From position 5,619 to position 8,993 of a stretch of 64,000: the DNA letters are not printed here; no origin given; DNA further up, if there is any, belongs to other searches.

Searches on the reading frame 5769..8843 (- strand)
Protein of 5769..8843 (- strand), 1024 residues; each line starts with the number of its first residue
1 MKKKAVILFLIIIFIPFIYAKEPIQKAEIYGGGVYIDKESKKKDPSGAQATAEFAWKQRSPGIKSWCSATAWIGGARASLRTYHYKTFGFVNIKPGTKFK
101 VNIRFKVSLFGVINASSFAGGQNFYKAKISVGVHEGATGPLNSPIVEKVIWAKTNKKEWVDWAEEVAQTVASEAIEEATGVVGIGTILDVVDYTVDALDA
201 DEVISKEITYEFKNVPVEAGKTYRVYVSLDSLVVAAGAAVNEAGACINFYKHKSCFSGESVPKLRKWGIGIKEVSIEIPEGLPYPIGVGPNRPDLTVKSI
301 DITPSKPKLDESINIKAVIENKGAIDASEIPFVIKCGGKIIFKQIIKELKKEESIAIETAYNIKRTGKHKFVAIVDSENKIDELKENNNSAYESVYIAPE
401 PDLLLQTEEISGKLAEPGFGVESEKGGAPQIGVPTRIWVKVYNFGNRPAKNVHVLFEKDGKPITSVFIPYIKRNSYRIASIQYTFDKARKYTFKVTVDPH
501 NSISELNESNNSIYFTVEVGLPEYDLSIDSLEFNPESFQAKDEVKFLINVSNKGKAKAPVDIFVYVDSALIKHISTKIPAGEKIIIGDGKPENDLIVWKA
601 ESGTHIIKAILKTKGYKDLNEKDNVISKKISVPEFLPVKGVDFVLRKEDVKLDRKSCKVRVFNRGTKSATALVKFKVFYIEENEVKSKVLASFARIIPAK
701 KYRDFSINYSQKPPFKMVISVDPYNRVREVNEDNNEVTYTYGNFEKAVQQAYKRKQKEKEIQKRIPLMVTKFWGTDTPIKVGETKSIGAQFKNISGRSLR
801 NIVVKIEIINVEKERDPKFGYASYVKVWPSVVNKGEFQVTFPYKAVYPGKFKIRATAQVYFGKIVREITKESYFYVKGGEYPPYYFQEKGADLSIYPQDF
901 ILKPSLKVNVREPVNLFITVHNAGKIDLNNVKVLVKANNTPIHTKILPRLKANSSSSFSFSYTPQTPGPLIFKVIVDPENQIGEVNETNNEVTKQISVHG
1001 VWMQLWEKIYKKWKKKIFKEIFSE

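Call 53: search_protein_families(library=ncbifam, proteins=[window:5769-8843:-], max_evalue=1e-10)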
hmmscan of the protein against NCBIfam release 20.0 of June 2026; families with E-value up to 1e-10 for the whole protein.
window:5769-8843:- (1024 aa): 1 family
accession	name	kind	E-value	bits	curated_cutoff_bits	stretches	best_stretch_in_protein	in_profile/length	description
NF052324.1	PorU_rel_Nterm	equivalog_domain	1.8e-18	66.2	450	0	290-389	768-879/879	putative type IX secretion system sortase PorU2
